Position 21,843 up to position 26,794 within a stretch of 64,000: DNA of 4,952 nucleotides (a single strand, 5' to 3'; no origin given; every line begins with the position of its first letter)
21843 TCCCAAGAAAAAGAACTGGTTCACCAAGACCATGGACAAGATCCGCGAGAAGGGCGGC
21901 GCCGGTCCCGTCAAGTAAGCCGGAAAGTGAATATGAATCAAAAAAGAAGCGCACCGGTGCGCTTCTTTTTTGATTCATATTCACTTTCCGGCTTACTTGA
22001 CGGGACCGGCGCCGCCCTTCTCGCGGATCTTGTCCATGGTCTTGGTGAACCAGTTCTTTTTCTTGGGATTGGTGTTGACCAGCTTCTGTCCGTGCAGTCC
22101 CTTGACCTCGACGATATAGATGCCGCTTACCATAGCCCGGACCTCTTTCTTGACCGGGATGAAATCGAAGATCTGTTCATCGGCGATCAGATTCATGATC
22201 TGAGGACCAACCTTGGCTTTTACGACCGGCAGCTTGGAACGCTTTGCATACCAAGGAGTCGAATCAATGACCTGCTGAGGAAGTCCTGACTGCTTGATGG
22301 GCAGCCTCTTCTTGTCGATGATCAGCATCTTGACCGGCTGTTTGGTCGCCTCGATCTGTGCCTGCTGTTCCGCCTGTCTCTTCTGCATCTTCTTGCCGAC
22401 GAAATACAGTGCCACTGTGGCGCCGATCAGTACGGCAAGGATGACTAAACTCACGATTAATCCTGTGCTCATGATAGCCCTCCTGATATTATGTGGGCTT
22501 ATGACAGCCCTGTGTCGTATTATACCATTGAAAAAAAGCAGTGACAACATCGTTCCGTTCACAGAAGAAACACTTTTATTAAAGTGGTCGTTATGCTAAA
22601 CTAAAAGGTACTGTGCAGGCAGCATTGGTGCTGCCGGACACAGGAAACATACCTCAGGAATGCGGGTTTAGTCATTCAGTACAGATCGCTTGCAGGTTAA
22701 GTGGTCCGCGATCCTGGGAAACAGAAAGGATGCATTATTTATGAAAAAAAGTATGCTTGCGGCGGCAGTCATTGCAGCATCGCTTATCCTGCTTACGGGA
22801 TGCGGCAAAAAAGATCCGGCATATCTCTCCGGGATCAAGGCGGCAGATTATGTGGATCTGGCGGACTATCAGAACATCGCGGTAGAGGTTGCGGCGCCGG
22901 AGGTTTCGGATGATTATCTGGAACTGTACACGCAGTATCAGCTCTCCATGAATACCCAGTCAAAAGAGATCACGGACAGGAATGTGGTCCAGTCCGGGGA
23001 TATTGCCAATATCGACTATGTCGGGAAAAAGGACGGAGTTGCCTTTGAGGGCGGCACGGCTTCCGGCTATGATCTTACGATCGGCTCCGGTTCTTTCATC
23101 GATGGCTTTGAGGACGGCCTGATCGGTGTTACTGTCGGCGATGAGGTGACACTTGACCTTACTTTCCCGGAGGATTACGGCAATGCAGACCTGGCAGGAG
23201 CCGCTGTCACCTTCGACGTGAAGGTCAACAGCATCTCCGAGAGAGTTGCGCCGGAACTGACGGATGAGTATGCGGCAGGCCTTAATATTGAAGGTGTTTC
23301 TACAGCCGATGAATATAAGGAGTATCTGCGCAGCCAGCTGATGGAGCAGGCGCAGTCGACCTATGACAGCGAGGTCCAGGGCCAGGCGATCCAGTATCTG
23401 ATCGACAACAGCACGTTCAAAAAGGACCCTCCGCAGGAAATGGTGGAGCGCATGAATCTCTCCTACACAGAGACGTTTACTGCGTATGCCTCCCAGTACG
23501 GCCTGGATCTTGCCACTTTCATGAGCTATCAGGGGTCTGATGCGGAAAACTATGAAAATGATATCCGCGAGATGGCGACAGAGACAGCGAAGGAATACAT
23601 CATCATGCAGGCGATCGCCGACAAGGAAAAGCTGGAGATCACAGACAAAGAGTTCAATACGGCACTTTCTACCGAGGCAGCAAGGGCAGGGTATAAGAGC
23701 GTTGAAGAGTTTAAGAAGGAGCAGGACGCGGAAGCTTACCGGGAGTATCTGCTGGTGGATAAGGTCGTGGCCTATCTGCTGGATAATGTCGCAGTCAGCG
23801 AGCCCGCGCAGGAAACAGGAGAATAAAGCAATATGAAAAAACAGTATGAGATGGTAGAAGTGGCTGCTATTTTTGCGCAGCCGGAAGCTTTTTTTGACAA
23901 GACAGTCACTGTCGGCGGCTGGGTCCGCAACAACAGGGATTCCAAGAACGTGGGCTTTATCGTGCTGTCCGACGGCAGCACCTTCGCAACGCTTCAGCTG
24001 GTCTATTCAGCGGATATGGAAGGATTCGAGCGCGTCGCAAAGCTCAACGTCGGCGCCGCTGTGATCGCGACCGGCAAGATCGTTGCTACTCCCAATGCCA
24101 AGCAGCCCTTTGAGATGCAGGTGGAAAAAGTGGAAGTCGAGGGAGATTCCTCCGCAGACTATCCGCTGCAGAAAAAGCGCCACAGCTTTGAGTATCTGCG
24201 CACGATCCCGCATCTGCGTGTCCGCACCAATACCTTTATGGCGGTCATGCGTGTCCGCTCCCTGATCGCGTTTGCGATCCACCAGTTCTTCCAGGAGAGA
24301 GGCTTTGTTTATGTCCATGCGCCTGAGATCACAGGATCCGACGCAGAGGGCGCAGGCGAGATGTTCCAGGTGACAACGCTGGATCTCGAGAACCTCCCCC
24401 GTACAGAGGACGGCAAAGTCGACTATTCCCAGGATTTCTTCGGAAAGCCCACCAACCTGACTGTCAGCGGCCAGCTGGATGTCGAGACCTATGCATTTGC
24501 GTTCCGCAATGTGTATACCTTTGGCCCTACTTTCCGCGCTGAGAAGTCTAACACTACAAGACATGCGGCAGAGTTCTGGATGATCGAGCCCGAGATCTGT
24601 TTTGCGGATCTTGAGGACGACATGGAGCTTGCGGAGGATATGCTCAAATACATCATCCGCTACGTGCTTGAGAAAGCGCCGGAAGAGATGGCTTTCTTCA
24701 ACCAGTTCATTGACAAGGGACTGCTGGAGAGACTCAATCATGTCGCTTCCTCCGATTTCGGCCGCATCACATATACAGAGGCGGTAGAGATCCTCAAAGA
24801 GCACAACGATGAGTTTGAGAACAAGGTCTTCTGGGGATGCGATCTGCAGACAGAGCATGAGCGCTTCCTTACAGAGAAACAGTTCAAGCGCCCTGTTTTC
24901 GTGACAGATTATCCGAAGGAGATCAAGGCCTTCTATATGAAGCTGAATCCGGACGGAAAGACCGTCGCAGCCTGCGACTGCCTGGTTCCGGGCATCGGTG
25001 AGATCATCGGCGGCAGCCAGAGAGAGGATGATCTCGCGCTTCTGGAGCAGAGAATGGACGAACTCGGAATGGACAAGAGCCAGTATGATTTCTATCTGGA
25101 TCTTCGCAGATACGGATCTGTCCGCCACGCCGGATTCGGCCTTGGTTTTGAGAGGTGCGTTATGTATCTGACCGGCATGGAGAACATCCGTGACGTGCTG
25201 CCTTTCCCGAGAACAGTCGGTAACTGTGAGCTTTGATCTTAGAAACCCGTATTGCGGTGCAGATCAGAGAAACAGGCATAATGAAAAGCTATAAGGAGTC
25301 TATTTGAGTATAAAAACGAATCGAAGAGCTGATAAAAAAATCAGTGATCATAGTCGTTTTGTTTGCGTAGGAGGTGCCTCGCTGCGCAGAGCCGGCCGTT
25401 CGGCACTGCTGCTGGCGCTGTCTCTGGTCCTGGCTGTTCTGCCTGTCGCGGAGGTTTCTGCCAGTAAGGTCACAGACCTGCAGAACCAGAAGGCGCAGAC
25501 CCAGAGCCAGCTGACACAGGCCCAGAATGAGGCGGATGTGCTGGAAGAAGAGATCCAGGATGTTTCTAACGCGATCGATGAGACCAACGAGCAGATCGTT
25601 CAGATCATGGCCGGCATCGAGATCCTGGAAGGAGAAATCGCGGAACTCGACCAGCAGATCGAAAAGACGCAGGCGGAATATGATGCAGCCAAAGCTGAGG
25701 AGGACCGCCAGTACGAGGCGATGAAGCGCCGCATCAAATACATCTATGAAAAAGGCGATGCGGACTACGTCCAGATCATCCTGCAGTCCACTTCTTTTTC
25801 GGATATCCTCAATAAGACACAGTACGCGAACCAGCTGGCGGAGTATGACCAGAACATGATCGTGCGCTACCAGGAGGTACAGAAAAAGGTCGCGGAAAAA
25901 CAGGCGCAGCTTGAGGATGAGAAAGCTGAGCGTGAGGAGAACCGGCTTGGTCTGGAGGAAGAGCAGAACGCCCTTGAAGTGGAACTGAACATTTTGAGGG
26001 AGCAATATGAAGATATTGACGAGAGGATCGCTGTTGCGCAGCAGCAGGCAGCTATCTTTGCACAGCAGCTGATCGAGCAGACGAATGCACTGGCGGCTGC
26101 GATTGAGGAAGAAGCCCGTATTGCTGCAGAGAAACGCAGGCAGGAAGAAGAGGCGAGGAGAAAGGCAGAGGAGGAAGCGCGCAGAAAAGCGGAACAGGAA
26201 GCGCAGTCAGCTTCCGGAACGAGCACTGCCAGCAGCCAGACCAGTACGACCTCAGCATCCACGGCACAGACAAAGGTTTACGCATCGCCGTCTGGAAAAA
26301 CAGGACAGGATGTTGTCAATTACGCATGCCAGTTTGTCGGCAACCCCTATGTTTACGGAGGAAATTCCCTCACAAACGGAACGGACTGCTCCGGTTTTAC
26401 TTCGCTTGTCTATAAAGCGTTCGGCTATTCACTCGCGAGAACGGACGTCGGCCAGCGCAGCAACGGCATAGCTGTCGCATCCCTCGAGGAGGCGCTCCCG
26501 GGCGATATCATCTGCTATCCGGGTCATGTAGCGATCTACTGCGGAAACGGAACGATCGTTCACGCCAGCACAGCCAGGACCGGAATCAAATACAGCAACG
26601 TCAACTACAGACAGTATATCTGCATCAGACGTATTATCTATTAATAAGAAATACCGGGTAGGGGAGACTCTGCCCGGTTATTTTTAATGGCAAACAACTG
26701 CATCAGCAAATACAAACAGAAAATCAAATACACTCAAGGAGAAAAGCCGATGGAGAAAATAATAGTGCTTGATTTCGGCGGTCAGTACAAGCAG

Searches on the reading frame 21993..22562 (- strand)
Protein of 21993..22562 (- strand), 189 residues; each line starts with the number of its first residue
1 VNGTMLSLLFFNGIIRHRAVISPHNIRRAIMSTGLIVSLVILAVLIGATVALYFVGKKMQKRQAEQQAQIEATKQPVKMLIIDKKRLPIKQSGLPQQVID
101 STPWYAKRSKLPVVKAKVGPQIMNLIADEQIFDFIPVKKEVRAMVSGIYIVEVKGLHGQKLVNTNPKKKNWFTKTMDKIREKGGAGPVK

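Call 6: search_protein_families(library=pfam, proteins=[window:21993-22562:-])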
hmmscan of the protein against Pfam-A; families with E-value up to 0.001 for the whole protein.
window:21993-22562:- (189 aa): 0 families

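Call 11: find_encoding_contigs(protein=window:21993-22472:-, flank=10000, max_places=10)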
Protein window:21993-22472:- (159 aa): 20 contigs read that carry it; 10 places shown.
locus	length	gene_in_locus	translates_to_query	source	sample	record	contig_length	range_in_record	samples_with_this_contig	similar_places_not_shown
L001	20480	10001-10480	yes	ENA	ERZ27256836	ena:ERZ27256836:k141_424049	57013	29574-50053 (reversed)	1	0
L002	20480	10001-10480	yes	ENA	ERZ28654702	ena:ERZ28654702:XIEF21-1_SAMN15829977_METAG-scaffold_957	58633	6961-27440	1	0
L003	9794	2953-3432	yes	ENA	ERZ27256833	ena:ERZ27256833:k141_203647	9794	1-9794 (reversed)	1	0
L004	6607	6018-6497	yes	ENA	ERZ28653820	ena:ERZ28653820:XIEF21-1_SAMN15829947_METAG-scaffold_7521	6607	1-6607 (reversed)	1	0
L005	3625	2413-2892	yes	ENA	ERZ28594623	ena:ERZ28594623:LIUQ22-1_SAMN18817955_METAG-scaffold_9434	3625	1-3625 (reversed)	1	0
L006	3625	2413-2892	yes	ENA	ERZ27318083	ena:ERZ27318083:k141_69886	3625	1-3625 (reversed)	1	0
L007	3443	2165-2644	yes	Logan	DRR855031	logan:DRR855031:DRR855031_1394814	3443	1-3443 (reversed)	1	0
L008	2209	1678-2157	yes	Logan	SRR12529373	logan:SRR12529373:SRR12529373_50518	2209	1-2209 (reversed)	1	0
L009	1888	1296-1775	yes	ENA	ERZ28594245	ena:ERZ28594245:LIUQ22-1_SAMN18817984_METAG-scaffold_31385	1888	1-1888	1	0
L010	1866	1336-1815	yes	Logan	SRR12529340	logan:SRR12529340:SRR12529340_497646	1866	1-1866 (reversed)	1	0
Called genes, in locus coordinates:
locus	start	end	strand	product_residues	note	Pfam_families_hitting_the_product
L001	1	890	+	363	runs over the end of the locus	PF02311:AraC_binding (weak), PF12833:HTH_18, PF00165:HTH_AraC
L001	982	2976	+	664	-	-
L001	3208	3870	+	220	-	PF19700:DUF6198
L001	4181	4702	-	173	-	PF00958:GMP_synt_C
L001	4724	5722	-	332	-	PF00117:GATase, PF07722:Peptidase_C26, PF03054:tRNA_Me_trans (weak)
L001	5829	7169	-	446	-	PF24568:CC_PcsB, PF00877:NLPC_P60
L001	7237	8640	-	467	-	PF01336:tRNA_anti-codon, PF00152:tRNA-synt_2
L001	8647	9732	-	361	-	PF00254:FKBP_C, PF05698:Trigger_C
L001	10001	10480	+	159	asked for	-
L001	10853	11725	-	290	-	PF00288:GHMP_kinases_N, PF08544:GHMP_kinases_C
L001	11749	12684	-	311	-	PF01180:DHO_dh, PF01207:Dus (weak)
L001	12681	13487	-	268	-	PF10418:DHODB_Fe-S_bind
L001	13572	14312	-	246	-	PF01553:Acyltransferase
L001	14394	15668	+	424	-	PF01979:Amidohydro_1, PF07969:Amidohydro_3 (faint), PF12890:DHOase, PF19799:DUF6282 (faint)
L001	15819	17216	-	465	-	PF08245:Mur_ligase_M, PF02875:Mur_ligase_C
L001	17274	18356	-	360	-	PF01820:Dala_Dala_lig_N, PF01071:GARS_A (weak), PF02655:ATP-grasp_3 (weak), PF08443:RimK, PF02222:ATP-grasp (weak), PF02786:CPSase_L_D2 (weak), PF07478:Dala_Dala_lig_C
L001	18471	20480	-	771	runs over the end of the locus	PF00330:Aconitase, PF00694:Aconitase_C (faint)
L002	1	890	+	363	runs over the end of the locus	PF02311:AraC_binding (weak), PF12833:HTH_18, PF00165:HTH_AraC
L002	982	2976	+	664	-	-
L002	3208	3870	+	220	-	PF19700:DUF6198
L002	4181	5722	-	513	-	PF00117:GATase, PF07722:Peptidase_C26, PF02540:NAD_synthase (faint), PF03054:tRNA_Me_trans (faint), PF00958:GMP_synt_C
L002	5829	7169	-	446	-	PF24568:CC_PcsB, PF00877:NLPC_P60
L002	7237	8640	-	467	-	PF01336:tRNA_anti-codon, PF00152:tRNA-synt_2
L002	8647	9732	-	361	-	PF00254:FKBP_C, PF05698:Trigger_C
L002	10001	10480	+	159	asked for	-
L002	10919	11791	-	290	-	PF00288:GHMP_kinases_N, PF08544:GHMP_kinases_C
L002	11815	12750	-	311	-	PF01180:DHO_dh, PF01207:Dus (weak)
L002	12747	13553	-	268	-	PF10418:DHODB_Fe-S_bind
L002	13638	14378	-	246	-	PF01553:Acyltransferase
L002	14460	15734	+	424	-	PF01979:Amidohydro_1, PF07969:Amidohydro_3 (faint), PF12890:DHOase, PF19799:DUF6282 (faint)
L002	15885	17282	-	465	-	PF08245:Mur_ligase_M, PF02875:Mur_ligase_C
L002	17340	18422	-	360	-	PF01820:Dala_Dala_lig_N, PF01071:GARS_A (weak), PF02655:ATP-grasp_3 (weak), PF08443:RimK, PF02222:ATP-grasp (weak), PF02786:CPSase_L_D2 (weak), PF07478:Dala_Dala_lig_C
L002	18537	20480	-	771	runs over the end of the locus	PF00330:Aconitase, PF00694:Aconitase_C (faint)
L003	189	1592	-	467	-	PF01336:tRNA_anti-codon, PF00152:tRNA-synt_2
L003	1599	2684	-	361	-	PF00254:FKBP_C, PF05698:Trigger_C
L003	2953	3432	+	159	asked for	-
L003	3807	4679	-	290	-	PF00288:GHMP_kinases_N, PF08544:GHMP_kinases_C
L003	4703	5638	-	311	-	PF01180:DHO_dh, PF01207:Dus (weak)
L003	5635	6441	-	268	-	PF10418:DHODB_Fe-S_bind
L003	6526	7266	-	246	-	PF01553:Acyltransferase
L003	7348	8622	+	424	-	PF01979:Amidohydro_1, PF07969:Amidohydro_3 (faint), PF12890:DHOase, PF19799:DUF6282 (faint)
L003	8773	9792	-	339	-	?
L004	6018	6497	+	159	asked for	-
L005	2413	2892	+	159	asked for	-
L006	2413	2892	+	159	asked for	-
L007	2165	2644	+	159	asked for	-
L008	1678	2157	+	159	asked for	-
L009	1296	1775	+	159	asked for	-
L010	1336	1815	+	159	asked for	-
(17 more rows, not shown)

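Call 18: find_related_loci(query=window:21993-22472:-, collection=genome_contigs, flank=3000)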
Query window:21993-22472:- (159 aa) in genome_contigs; peptide patterns used: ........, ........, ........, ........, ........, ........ (x = any residue, [..] = any of these).
174 stretches matched a pattern; 14 encode a relative of the query (tblastn E <= 1e-3); 14 distinct loci.
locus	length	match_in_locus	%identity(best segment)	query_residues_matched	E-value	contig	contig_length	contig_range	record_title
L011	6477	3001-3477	70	1-159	3e-73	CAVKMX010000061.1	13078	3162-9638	Clostridium sp. CAG:302 isolate H07659-L1_cleanbin_000026 genome assembly, contig: Spades_H07659-L1_contig_2909, whole g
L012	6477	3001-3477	70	1-159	2e-72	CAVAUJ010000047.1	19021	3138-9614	Succinivibrio sp. isolate G02614-L1_cleanbin_000015 genome assembly, contig: Spades_G02614-L1_contig_1327, whole genome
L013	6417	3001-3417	64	21-159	2e-59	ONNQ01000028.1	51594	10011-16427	uncultured Lachnospiraceae bacterium isolate RUG477 genome assembly, contig: scaffold_1108, whole genome shotgun sequenc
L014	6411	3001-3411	64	23-159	3e-58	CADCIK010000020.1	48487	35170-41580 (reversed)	MAG: uncultured Lachnospiraceae bacterium isolate RUG14676 genome assembly, contig: RUG14676_asm_20, whole genome shotgu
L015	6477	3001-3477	57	1-159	4e-51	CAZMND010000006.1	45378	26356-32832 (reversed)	MAG TPA_asm: uncultured Lachnospiraceae bacterium isolate SRP315200_co2_604 genome assembly, contig: NODE_311_length_453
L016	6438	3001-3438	53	1-152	1e-47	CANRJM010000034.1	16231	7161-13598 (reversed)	MAG: uncultured Lachnospiraceae bacterium isolate Lapin-024__bin35 genome assembly, contig: Lapin-024__NODE_4556_length_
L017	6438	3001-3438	51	1-152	3e-46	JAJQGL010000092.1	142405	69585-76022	MAG: Clostridiaceae bacterium isolate U.11_7 NODE_7_length_142405_cov_11.103737, whole genome shotgun sequence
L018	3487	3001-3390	56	6-131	4e-43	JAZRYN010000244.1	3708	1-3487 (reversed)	MAG: Lachnospiraceae bacterium isolate T1900044949_TA20190002.MAGScoT_cleanbin_000077 SGB_3553_k141_607297, whole genome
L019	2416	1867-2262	55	6-139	5e-43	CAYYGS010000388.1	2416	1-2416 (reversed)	MAG TPA_asm: uncultured Jutongia sp. isolate SRP199465_co1_301 genome assembly, contig: NODE_106265_length_2416_cov_4.76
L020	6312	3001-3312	57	26-129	5e-37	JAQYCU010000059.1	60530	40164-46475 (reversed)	MAG: bacterium isolate SUG1749 k141_3304642, whole genome shotgun sequence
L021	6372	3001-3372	55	20-144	4e-37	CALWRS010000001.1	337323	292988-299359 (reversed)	MAG: uncultured Lachnospiraceae bacterium isolate BRZ_LQ__bin44 genome assembly, contig: BRZ_LQ__NODE_8_length_337323_co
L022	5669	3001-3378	46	23-150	4e-35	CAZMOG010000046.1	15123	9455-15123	MAG TPA_asm: uncultured Odoribacter sp. isolate SRP315200_co1_707 genome assembly, contig: NODE_7920_length_15123_cov_8.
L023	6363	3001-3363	53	26-152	1e-33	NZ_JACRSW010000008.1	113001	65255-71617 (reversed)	Jutongia hominis strain BX3 BX3_ctg021, whole genome shotgun sequence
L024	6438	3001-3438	61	1-148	2e-50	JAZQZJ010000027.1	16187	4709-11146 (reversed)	MAG: Agathobacter sp. isolate T1900045156_TC20190150.MAGScoT_cleanbin_000021 SGB_4978_k141_1828762, whole genome shotgun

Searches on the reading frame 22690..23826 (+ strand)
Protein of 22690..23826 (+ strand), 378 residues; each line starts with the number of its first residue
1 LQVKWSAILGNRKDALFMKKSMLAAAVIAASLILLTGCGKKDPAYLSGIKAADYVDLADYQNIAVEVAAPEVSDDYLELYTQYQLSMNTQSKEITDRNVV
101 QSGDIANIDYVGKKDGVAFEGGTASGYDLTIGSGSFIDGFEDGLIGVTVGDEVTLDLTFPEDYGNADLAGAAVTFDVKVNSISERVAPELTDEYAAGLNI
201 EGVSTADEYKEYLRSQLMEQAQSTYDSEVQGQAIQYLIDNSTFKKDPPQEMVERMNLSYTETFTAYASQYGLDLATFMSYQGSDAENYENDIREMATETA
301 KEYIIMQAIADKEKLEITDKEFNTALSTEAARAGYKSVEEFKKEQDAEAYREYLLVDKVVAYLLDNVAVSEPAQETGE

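Call 6: search_protein_families(library=pfam, proteins=[window:22690-23826:+])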
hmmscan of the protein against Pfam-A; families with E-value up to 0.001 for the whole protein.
window:22690-23826:+ (378 aa): 2 families
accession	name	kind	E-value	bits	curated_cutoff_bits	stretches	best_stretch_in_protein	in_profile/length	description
PF05698.19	Trigger_C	-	3.8e-21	76.2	22.7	1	205-364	1-161/162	Bacterial trigger factor protein (TF) C-terminus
PF00254.34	FKBP_C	-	4.3e-15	56.3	21.1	1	100-179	5-93/94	FKBP-type peptidyl-prolyl cis-trans isomerase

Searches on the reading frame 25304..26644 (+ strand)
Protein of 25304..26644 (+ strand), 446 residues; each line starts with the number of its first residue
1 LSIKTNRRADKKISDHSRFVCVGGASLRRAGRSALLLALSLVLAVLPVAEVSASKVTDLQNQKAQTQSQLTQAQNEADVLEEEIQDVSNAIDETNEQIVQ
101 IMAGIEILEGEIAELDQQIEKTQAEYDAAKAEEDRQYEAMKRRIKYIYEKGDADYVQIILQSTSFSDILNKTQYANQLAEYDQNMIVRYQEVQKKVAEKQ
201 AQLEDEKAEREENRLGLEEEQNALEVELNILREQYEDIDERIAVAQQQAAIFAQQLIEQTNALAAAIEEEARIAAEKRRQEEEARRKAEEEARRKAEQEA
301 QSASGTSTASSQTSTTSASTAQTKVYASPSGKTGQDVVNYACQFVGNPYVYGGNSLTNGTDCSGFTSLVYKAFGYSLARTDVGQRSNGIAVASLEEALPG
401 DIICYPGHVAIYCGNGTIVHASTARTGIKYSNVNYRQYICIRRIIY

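Call 6: search_protein_families(library=pfam, proteins=[window:25304-26644:+])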
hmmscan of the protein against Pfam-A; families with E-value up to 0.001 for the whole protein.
window:25304-26644:+ (446 aa): 3 families
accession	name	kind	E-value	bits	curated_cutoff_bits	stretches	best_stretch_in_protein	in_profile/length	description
PF00877.26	NLPC_P60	-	3.4e-18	66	23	1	346-435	1-93/105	NlpC/P60 family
PF24568.1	CC_PcsB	-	7.4e-10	39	27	1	134-199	9-75/75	Peptidoglycan hydrolase PcsB, coiled-coil domain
PF16716.10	BST2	-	0.00041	21.4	27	1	58-126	21-89/91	Bone marrow stromal antigen 2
